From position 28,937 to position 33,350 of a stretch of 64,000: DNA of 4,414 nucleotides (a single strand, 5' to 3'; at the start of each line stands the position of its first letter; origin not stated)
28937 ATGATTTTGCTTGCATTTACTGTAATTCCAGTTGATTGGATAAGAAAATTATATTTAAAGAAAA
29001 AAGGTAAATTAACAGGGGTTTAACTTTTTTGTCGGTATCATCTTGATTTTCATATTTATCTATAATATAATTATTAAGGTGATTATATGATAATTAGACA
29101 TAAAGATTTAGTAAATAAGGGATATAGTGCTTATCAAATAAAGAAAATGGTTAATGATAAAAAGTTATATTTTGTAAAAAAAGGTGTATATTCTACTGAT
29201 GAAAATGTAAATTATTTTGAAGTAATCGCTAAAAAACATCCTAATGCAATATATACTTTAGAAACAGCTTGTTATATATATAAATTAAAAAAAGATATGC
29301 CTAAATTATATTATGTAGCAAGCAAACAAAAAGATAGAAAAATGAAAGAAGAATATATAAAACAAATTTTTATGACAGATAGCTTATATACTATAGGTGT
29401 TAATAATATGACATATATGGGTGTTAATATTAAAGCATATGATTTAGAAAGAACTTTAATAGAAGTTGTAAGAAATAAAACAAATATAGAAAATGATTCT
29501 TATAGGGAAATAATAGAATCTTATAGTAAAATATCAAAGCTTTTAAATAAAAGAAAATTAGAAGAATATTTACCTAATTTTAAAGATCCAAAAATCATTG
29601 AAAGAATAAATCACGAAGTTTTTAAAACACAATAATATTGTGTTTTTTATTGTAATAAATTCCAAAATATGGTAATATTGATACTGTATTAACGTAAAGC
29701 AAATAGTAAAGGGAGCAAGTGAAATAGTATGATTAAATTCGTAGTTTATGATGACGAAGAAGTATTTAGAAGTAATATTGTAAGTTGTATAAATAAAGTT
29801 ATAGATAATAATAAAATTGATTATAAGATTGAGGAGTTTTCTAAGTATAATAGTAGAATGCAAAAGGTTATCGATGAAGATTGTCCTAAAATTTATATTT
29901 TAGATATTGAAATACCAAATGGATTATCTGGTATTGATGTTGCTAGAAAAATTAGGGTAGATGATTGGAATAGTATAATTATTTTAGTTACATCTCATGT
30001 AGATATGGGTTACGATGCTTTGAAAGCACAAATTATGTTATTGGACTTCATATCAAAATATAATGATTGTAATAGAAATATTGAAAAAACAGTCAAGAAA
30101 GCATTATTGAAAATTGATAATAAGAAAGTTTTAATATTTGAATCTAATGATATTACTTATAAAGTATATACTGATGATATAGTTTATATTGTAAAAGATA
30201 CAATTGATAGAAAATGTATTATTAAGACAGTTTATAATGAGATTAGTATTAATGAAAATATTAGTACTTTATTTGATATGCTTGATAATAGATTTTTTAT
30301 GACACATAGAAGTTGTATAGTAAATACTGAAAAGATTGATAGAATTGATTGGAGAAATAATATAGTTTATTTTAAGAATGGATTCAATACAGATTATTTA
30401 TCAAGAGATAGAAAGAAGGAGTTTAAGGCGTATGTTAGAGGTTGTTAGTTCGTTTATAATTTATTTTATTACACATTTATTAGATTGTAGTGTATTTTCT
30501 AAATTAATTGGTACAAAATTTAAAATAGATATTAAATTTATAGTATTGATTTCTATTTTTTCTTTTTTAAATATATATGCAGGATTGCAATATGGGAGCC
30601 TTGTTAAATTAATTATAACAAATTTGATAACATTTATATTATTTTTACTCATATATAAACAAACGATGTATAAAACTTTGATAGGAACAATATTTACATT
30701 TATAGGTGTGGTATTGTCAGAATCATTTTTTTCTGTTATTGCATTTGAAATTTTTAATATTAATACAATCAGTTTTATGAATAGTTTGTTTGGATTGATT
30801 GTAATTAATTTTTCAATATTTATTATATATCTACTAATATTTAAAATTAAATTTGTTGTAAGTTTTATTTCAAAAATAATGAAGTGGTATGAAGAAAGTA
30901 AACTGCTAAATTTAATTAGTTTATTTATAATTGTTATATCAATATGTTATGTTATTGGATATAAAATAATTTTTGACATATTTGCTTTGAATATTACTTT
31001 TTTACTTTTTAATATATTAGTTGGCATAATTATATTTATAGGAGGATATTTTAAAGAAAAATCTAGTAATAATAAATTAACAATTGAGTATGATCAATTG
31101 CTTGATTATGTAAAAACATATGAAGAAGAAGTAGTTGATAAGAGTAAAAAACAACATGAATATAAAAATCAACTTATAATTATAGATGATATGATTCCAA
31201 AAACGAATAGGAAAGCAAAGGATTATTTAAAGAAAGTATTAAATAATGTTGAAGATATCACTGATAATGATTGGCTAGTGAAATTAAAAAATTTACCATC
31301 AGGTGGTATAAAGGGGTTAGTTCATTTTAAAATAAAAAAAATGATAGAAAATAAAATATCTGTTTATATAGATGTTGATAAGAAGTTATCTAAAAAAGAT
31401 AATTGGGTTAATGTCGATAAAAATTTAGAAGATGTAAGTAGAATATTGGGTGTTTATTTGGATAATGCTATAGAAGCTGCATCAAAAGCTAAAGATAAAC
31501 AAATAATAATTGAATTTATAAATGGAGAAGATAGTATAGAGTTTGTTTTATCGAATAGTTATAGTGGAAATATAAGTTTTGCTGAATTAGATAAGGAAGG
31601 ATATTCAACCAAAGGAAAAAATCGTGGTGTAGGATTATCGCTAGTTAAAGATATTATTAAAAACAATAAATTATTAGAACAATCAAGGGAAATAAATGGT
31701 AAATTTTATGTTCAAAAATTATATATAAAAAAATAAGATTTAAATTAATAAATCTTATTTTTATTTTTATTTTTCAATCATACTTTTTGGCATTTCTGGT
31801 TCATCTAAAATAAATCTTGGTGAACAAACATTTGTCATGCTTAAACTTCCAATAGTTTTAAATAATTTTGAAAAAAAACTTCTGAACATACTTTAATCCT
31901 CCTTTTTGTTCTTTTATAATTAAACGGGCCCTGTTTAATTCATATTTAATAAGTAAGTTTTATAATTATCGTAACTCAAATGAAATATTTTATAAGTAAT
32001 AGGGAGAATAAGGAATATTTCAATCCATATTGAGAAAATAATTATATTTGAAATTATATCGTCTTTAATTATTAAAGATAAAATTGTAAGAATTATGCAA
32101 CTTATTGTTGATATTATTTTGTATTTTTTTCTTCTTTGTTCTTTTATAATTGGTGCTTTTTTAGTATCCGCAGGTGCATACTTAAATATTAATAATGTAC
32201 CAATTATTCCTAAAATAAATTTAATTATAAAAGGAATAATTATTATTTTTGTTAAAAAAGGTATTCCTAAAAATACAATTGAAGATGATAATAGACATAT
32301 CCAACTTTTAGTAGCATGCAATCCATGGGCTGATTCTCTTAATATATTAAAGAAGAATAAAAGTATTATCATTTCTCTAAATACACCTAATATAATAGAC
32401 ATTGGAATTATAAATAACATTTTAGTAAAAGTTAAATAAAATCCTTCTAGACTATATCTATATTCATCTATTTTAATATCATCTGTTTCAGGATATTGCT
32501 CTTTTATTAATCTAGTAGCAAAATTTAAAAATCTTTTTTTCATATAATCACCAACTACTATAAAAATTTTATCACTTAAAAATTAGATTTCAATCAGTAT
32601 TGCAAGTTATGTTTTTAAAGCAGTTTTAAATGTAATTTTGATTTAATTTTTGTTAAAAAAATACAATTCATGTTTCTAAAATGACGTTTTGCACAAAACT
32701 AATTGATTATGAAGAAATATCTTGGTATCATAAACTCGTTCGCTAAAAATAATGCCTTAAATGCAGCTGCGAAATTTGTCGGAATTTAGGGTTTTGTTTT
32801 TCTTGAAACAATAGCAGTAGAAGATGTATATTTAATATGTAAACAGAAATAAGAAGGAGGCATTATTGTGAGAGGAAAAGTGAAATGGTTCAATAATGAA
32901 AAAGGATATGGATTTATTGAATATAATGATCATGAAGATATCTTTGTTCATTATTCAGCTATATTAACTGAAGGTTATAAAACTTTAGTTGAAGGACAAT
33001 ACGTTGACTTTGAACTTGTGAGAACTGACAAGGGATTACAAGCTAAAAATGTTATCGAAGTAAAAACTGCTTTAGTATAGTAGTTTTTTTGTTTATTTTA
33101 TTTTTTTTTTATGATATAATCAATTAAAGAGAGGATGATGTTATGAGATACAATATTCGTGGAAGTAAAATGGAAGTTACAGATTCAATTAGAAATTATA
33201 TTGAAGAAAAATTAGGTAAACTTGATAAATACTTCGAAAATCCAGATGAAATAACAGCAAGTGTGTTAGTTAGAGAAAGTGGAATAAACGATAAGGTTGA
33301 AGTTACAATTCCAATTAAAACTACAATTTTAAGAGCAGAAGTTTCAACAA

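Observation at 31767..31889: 40-aa AgrD autoinducing-peptide precursor gene missing from the ORF track; a complete convergent agr-like system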

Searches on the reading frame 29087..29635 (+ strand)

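Call 3: search_protein_families(library=pfam, proteins=[window:29087-29635:+], max_evalue=1)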
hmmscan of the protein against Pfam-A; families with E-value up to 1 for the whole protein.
window:29087-29635:+ (182 aa): 2 families
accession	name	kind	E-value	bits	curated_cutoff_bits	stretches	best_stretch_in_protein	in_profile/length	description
PF11372.14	DUF3173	-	0.03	14.7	25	1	2-34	2-34/58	Domain of unknown function (DUF3173)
PF17194.10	AbiEi_3_N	-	0.24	11.9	26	1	3-46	18-62/93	Transcriptional regulator, AbiEi antitoxin N-terminal domain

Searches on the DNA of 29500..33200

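Call 46: search_rna_families(source=window, start=29500, end=33200, threshold=evalue, max_evalue=1)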
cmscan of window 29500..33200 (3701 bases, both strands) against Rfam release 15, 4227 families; matches with E-value up to 1: 1.
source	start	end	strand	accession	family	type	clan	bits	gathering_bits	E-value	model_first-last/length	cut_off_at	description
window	32774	32844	-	RF01161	SNORD5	Gene; snRNA; snoRNA; CD-box;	-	25.5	55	0.53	1-72/72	no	Small nucleolar RNA SNORD5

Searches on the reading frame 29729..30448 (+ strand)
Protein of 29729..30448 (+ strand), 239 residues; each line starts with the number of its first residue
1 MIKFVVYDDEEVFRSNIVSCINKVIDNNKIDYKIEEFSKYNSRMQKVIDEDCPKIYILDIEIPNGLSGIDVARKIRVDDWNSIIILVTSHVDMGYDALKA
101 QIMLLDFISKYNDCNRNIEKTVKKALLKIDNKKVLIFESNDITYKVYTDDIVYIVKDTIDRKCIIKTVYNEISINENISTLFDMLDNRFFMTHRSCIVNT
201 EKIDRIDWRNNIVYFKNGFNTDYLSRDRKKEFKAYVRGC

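Call 3: search_protein_families(library=pfam, proteins=[window:29729-30448:+], max_evalue=1)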
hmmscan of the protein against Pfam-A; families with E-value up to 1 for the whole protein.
window:29729-30448:+ (239 aa): 4 families
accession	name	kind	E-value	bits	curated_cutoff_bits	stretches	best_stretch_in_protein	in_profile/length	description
PF04397.21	LytTR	-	1.1e-14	54.8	22.6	1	143-235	3-96/98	LytTr DNA-binding domain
PF00072.30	Response_reg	-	9.1e-10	39.1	30.2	1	6-115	3-104/111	Response regulator receiver domain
PF08787.18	Alginate_lyase2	-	0.079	13.2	29.7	1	145-219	120-201/225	Alginate lyase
PF22266.2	DUF6953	-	0.19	12.3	27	0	106-134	35-63/74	Family of unknown function (DUF6953)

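Call 4: search_protein_families(library=ncbifam, proteins=[window:29729-30448:+], max_evalue=1)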
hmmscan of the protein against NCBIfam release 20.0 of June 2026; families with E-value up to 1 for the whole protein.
window:29729-30448:+ (239 aa): 15 families
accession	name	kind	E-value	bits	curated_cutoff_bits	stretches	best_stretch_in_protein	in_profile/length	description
NF046049.1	quorum_RR_AgrA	equivalog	9.9e-15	54.7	400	1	3-220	2-227/238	quorum-sensing response regulator AgrA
NF007419.0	PRK09958.1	equivalog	8.5e-09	35.3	251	1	19-117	14-109/204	acid-sensing system DNA-binding response regulator EvgA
NF010684.1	PRK14084.1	equivalog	1.1e-07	31.8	375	2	3-129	2-119/254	response regulator transcription factor LytR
NF006900.1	PRK09390.1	equivalog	1.4e-05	24.7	255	1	7-144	10-138/203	response regulator FixJ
NF001965.0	PRK00742.1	subfamily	6.1e-05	22.4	293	1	2-128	4-126/357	chemotaxis-specific protein-glutamate methyltransferase CheB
NF047793.1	ResRegPgtA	equivalog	8.4e-05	21.6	650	1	32-127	30-122/414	two-component system response regulator PgtA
NF033791.1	ActR_PrrA_rreg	equivalog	0.00084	19.4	250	1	5-134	5-121/173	ActR/PrrA/RegA family redox response regulator transcription factor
NF040689.1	MtrAB_MtrA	equivalog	0.0016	17.8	300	1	31-92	22-80/219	MtrAB system response regulator MtrA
TIGR01818.1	ntrC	equivalog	0.0025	16.7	558.6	1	20-133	13-121/463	nitrogen regulation protein NR(I)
NF041946.1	LuxO_transreg_Vib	equivalog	0.0032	16.3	800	1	46-133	34-119/463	quorum-sensing sigma-54 dependent transcriptional regulator LuxO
NF007018.1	PRK09483.1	equivalog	0.0082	15.8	280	1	1-111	1-105/217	UvrY/SirA/GacA family response regulator transcription factor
NF008176.1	PRK10923.1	equivalog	0.024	13.2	620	1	37-126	33-119/469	nitrogen regulation protein NR(I)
NF041734.1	resp_reg_RppA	equivalog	0.029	13.7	250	1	54-90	48-83/229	two-component system response regulator RppA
NF041733.1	resp_reg_CseB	equivalog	0.03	13.7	350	1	31-87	24-78/228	two-component system response regulator CseB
NF009974.0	PRK13435.1-6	equivalog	0.14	11.8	171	1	52-91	50-88/155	response regulator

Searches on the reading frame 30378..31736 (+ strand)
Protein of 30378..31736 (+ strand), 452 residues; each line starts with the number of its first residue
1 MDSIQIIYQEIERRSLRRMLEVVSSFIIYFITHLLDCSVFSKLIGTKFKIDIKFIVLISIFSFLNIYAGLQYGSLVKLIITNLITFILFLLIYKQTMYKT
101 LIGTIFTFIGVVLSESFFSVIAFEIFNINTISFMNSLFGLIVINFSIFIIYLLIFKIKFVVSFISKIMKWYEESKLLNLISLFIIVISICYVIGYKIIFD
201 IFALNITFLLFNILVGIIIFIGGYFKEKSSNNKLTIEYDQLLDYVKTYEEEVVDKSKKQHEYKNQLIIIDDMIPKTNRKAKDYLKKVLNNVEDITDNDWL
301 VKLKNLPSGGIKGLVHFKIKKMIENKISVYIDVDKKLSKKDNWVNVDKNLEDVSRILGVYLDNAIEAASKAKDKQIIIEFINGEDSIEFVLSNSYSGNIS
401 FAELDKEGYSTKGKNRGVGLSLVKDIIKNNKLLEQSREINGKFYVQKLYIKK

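Call 3: search_protein_families(library=pfam, proteins=[window:30378-31736:+], max_evalue=1)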
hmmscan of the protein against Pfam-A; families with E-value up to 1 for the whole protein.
window:30378-31736:+ (452 aa): 3 families
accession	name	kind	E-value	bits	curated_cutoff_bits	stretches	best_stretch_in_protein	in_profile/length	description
PF14501.12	HATPase_c_5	-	4.8e-14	52.5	22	1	351-450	4-101/102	GHKL domain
PF02518.31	HATPase_c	-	0.00026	21.8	26.4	1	352-428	5-85/111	Histidine kinase-, DNA gyrase B-, and HSP90-like ATPase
PF08970.15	Sda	-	0.37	11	22.6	1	3-21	25-43/45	Sporulation inhibitor A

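Call 4: search_protein_families(library=ncbifam, proteins=[window:30378-31736:+], max_evalue=1)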
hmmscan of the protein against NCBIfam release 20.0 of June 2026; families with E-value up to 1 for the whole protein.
window:30378-31736:+ (452 aa): 4 families
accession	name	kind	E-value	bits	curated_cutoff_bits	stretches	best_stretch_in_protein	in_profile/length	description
NF046015.1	HisKinAgrCStaph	equivalog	3.8e-26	92.2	500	1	83-448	50-414/414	quorum-sensing sensor histidine kinase AgrC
NF008298.1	PRK11086.1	subfamily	8.8e-17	60.7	520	1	240-429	321-502/529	DcuS/MalK family sensor histidine kinase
NF038334.1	malate_HK_MalK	exception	4.5e-07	28.9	800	1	242-430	323-503/533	malate sensor histidine kinase MalK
NF041777.1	sens_FixL_Rhizob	equivalog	0.019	13.6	850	1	344-429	372-458/485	sensor protein FixL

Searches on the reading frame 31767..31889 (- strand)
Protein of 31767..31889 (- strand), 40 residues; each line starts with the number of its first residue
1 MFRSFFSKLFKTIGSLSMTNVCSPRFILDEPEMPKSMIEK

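Call 3: search_protein_families(library=pfam, proteins=[window:31767-31889:-], max_evalue=1)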
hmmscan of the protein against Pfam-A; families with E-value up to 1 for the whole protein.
window:31767-31889:- (40 aa): 1 family
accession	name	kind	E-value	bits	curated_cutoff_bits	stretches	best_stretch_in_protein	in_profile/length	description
PF05931.16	AgrD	-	2.1e-05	24.9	22.7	1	2-36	7-39/45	Staphylococcal AgrD protein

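Call 4: search_protein_families(library=ncbifam, proteins=[window:31767-31889:-], max_evalue=1)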
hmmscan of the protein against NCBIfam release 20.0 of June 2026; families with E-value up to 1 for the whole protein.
window:31767-31889:- (40 aa): 1 family
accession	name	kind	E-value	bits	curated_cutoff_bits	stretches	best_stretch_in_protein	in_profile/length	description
TIGR04223.1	quorum_AgrD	subfamily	5.2e-05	23.3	19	1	4-37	5-36/38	AgrD family cyclic lactone autoinducer peptide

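Call 7: list_cluster_members(proteins=[window:31767-31889:-, window:31935-32543:-, window:29729-30448:+, window:32868-33080:+, window:33143-33670:+])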
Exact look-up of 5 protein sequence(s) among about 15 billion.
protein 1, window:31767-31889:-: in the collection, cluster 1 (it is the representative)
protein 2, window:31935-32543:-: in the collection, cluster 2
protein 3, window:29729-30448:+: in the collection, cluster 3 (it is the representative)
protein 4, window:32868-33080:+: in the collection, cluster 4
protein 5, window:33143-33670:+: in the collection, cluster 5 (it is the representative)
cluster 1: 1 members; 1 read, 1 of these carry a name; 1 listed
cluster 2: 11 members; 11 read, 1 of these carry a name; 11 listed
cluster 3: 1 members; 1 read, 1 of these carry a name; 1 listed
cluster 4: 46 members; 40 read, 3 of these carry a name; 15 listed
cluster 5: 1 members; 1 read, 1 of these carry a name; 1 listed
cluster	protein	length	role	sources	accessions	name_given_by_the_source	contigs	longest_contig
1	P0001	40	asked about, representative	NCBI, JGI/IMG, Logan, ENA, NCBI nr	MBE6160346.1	MAG: cyclic lactone autoinducer peptide [Lactobacillales bacterium] | cyclic lactone autoinducer peptide [Lactobacillales bacterium]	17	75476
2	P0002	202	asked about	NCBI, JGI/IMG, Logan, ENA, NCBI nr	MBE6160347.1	MAG: hypothetical protein E7157_04810 [Lactobacillales bacterium] | hypothetical protein [Lactobacillales bacterium]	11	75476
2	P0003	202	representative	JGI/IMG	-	-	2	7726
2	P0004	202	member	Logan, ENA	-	-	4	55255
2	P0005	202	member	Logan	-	-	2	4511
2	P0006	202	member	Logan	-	-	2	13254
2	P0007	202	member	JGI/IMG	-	-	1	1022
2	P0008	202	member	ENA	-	-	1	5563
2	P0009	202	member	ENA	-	-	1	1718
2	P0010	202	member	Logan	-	-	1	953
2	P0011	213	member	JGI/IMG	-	-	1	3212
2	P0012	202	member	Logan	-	-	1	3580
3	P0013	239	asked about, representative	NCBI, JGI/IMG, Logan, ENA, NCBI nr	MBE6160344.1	MAG: response regulator transcription factor [Lactobacillales bacterium] | response regulator transcription factor [Lactobacillales bacterium]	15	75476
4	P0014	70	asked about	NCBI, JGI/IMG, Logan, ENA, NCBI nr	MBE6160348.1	MAG: cold shock domain-containing protein [Lactobacillales bacterium] | cold shock domain-containing protein [Lactobacillales bacterium]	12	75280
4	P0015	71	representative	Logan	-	-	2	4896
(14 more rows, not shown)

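Call 12: find_homologous_proteins(query=window:31767-31889:-, max_evalue=10)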
Query window:31767-31889:- (40 aa): 6 proteins with E <= 10 among 6 candidates.
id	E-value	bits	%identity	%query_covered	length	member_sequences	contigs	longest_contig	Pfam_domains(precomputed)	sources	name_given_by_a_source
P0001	1.8e-18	81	100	100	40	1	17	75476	PF05931.16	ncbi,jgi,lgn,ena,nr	ncbi:MAG: cyclic lactone autoinducer peptide [Lactobacillales bacterium]|nr:cyclic lactone autoinduc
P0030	5.4e-16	73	88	100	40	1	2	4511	PF05931.16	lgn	-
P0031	9.7e-11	57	75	100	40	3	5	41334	-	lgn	-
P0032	1.8e-8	50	67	100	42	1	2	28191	-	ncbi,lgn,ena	-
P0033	1.4e-7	48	65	100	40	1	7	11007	-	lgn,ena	-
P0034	3.6e-6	43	65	100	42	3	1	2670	-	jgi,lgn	jgi:cyclic lactone autoinducer peptide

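Call 14: find_encoding_contigs(protein=window:31767-31889:-, flank=4000, max_places=6)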
Protein window:31767-31889:- (40 aa): 23 contigs read that carry it; 6 places shown.
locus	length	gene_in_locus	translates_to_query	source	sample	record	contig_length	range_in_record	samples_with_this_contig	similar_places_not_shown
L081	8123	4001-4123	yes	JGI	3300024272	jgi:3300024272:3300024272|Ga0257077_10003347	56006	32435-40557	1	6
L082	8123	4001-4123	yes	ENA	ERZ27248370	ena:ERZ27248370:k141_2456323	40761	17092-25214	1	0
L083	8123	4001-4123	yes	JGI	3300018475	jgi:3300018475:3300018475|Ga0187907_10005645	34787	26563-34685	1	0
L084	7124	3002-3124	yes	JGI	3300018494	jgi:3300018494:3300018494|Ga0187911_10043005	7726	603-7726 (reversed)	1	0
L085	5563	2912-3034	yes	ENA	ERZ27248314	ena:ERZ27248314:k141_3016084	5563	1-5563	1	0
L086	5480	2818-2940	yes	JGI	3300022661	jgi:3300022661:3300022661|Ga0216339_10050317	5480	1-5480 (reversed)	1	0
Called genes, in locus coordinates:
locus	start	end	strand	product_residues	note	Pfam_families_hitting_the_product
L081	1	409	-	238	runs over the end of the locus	PF01479:S4, PF00849:PseudoU_synth_2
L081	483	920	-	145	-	-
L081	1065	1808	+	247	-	PF15515:MvaI_BcnI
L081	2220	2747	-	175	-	PF02482:Ribosomal_S30AE, PF16321:Ribosom_S30AE_C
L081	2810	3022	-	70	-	PF00313:CSD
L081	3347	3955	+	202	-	PF04647:AgrB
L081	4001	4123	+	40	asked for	PF05931:AgrD (weak)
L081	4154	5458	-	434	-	PF14501:HATPase_c_5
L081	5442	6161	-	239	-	PF00072:Response_reg, PF04397:LytTR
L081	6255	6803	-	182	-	-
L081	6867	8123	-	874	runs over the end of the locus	PF00690:Cation_ATPase_N, PF00122:E1-E2_ATPase, PF00702:Hydrolase, PF13246:Cation_ATPase, PF00689:Cation_ATPase_C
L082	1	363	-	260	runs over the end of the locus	PF13306:LRR_5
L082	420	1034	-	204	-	PF09394:Inhibitor_I42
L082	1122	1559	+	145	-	-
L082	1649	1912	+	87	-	PF13443:HTH_26 (weak)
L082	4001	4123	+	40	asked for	PF05931:AgrD (weak)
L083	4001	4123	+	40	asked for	PF05931:AgrD (weak)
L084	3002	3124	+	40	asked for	PF05931:AgrD (weak)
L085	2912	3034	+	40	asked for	PF05931:AgrD (weak)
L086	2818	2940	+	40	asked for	PF05931:AgrD (weak)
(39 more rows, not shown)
